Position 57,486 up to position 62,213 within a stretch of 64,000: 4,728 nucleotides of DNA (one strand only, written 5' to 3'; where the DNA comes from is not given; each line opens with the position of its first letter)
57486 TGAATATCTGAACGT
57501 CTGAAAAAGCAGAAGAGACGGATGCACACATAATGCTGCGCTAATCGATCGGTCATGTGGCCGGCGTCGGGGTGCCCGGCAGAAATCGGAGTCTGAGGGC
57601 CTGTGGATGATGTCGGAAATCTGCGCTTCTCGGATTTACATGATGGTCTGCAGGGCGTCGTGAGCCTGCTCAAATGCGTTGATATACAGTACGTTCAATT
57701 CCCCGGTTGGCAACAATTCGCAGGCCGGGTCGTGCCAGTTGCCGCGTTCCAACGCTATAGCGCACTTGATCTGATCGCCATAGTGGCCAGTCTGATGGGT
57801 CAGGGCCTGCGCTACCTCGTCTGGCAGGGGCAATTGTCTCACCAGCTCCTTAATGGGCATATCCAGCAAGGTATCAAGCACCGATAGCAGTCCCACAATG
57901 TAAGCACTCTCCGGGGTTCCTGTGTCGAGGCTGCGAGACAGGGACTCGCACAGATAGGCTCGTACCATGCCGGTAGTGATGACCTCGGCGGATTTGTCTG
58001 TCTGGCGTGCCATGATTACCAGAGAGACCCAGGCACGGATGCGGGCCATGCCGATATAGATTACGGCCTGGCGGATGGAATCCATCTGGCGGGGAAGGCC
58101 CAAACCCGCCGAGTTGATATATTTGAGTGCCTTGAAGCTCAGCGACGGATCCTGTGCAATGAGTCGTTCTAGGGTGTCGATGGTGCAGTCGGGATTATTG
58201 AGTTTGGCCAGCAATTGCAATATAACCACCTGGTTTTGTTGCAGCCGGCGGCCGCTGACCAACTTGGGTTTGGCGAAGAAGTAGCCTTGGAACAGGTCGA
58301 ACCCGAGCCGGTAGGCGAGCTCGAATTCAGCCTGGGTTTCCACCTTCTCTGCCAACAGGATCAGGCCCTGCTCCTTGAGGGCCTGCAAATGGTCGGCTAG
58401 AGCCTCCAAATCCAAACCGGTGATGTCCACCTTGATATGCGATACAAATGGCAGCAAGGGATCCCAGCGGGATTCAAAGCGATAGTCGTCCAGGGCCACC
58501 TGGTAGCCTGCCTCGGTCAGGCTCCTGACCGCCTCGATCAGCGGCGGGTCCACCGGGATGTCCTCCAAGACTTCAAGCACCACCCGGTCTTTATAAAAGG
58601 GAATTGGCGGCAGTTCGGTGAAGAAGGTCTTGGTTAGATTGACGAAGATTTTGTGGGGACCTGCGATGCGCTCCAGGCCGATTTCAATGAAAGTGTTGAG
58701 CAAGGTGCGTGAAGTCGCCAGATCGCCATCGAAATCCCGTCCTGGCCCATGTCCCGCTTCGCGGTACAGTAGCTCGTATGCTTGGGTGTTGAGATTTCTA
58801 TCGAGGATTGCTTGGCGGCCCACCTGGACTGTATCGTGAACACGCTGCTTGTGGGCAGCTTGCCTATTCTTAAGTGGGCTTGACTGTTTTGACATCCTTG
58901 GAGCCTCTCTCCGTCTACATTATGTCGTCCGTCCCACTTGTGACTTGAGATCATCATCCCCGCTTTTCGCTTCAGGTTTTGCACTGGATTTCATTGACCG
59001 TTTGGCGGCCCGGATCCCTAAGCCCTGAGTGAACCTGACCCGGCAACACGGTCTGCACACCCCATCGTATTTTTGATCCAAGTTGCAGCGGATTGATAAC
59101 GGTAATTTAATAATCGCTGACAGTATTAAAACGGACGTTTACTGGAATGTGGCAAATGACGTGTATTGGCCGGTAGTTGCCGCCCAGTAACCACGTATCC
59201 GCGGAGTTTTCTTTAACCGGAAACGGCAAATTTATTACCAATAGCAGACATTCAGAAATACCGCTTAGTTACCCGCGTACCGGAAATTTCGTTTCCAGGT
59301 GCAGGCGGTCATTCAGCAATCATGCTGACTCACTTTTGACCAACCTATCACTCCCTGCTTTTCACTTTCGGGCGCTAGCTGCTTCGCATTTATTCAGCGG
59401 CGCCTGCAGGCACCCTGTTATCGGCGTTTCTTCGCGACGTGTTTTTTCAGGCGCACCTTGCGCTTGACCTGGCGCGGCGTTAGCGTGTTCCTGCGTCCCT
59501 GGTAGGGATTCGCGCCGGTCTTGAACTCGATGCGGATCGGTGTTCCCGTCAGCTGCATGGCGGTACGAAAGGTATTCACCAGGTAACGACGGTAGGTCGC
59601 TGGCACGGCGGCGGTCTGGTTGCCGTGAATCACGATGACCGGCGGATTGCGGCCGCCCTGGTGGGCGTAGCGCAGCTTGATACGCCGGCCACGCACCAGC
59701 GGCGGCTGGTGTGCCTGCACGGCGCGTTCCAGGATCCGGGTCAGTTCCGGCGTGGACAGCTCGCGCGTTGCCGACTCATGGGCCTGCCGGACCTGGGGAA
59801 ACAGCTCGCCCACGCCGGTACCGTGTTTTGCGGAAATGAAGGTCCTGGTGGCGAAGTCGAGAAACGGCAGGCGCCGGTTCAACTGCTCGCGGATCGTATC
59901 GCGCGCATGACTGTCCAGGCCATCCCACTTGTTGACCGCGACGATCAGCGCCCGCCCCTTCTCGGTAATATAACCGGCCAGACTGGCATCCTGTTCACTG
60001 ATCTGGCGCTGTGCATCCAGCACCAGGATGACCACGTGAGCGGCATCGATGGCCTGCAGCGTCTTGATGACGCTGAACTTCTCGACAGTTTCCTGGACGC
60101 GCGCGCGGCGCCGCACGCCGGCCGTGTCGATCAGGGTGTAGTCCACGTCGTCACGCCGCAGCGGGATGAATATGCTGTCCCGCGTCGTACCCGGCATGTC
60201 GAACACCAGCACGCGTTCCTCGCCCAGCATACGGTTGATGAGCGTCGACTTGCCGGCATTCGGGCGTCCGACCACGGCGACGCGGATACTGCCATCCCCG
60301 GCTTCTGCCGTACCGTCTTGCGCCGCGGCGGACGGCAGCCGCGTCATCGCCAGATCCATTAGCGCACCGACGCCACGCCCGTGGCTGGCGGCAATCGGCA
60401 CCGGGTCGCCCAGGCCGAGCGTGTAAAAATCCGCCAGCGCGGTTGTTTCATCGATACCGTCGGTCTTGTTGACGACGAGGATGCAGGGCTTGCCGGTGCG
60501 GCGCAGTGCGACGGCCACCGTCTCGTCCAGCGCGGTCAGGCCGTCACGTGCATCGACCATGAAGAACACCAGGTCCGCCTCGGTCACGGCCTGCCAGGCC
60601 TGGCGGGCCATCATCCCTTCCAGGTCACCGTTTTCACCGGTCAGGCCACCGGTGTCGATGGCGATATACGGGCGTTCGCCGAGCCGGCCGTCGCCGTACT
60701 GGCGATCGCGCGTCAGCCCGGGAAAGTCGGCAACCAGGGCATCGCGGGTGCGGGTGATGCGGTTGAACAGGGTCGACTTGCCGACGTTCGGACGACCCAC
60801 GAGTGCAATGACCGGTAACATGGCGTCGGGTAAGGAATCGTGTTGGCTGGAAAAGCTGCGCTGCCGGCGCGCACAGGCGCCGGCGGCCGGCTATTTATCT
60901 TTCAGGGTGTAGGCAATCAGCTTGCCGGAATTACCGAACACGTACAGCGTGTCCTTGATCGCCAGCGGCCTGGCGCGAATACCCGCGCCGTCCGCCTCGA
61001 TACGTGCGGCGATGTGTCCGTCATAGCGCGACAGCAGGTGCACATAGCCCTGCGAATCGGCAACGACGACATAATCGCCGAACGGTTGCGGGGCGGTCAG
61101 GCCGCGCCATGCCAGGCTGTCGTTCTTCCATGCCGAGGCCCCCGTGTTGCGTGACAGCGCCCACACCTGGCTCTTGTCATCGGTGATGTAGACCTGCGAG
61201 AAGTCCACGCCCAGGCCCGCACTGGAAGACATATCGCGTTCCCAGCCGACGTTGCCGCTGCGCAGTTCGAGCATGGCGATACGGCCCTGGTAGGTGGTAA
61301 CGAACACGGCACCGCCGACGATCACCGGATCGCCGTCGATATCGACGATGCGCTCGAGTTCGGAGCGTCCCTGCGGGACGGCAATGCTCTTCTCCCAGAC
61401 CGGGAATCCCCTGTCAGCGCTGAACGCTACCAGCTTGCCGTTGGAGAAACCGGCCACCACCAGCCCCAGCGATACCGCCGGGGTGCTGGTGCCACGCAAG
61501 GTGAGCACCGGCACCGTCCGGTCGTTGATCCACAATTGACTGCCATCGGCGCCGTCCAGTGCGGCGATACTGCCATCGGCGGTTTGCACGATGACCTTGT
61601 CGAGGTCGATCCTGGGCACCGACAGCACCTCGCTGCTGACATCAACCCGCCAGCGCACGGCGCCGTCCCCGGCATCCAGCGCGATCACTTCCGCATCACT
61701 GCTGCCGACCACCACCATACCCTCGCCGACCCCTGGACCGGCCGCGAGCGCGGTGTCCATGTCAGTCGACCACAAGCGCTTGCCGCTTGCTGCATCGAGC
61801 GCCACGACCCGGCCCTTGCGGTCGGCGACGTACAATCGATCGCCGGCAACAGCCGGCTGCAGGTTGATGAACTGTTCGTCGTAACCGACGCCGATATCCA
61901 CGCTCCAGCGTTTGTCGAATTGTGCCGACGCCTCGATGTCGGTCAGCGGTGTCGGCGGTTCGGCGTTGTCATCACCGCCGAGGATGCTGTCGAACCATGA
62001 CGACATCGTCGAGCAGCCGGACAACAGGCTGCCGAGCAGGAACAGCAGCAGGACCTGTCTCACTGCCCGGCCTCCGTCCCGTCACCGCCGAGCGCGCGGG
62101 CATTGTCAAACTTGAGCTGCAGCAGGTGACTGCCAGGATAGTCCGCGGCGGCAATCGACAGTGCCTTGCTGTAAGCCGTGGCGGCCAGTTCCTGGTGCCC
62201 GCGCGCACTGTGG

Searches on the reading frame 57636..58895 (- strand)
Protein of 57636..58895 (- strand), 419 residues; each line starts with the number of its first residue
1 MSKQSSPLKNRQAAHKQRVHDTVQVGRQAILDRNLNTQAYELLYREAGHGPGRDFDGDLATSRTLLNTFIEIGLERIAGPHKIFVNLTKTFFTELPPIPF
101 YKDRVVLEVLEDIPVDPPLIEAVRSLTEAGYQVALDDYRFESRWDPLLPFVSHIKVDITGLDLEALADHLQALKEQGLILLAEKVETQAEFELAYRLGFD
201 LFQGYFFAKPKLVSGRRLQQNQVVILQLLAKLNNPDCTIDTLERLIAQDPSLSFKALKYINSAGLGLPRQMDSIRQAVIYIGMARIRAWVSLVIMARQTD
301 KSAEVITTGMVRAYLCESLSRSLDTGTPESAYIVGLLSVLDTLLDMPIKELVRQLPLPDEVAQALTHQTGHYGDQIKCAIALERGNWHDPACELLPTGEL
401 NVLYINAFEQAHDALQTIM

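Call 67: search_protein_families(library=pfam, proteins=[window:57636-58895:-], max_evalue=0.00001)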
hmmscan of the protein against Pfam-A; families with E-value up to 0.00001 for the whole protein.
window:57636-58895:- (419 aa): 2 families
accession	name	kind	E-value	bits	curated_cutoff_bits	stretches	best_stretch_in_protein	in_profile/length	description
PF08668.18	HDOD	-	3.5e-18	66.2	22.9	1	223-339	6-129/196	HDOD domain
PF00563.25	EAL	-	1.3e-10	41.4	31.3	1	101-210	115-236/236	EAL domain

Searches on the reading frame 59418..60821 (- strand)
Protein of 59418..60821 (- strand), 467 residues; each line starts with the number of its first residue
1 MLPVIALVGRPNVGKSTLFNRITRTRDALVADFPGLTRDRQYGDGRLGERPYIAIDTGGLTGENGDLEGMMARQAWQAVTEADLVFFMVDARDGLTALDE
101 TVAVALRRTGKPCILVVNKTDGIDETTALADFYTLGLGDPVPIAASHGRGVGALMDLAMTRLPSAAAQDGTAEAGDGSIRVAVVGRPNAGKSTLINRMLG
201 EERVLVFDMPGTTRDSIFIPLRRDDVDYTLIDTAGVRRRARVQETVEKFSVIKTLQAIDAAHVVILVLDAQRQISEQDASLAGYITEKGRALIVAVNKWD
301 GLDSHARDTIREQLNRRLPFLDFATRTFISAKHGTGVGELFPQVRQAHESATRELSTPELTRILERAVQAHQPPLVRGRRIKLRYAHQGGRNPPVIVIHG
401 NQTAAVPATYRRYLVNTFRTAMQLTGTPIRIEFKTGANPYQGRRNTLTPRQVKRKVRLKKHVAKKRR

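Call 67: search_protein_families(library=pfam, proteins=[window:59418-60821:-], max_evalue=0.00001)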
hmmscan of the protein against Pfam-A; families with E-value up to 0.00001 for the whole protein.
window:59418-60821:- (467 aa): 9 families
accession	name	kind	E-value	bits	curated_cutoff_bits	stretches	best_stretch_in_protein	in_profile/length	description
PF01926.29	MMR_HSR1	-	1.2e-58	196.5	21.9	2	5-119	2-113/113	50S ribosome-binding GTPase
PF14714.11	KH_dom-like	-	3.6e-29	101.3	27.3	1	355-434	2-81/81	KH-domain-like of EngA bacterial GTPase enzymes, C-terminal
PF02421.24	FeoB_N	-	4.7e-27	94.9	27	2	5-155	3-153/156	Ferrous iron transport protein B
PF00009.33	GTP_EFTU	-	8e-20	71.7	26.5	1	216-346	59-184/188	Elongation factor Tu GTP binding domain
PF00350.29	Dynamin_N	-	4.3e-14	53.3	27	0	181-221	1-40/168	Dynamin family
PF02492.25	cobW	-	1.4e-08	35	20.7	0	223-314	81-169/180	CobW/HypB/UreG, nucleotide-binding domain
PF13401.12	AAA_22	-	1.5e-07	32.2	27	0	4-93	7-94/130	AAA domain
PF03193.22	RsgA_GTPase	-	2e-07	31.4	30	0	181-237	109-169/174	RsgA GTPase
PF04548.22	AIG1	-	2.6e-07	30.6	27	0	180-286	2-108/212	AIG1 family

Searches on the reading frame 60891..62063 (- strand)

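Call 67: search_protein_families(library=pfam, proteins=[window:60891-62063:-], max_evalue=0.00001)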
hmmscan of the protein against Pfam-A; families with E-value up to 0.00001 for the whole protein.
window:60891-62063:- (390 aa): 4 families
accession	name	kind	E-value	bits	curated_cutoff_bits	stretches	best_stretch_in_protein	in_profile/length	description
PF13360.13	PQQ_2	-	8.2e-71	238.8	27.6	2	82-314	1-233/233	Outer membrane protein assembly factor BamB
PF13570.13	Beta-prop_ACSF4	-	3.6e-27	96.1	133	1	73-226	60-211/329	Beta-alanine-activating enzyme, beta-propeller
PF01011.28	PQQ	-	7.6e-18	65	26.7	1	48-104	26-87/595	Glucose/ethanol/alcohol dehydrogenase, beta-propeller domain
PF25293.1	Beta-prop_EMC1_N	-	3.4e-06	27.3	34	0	155-304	32-170/219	EMC1 N-terminal beta-propeller domain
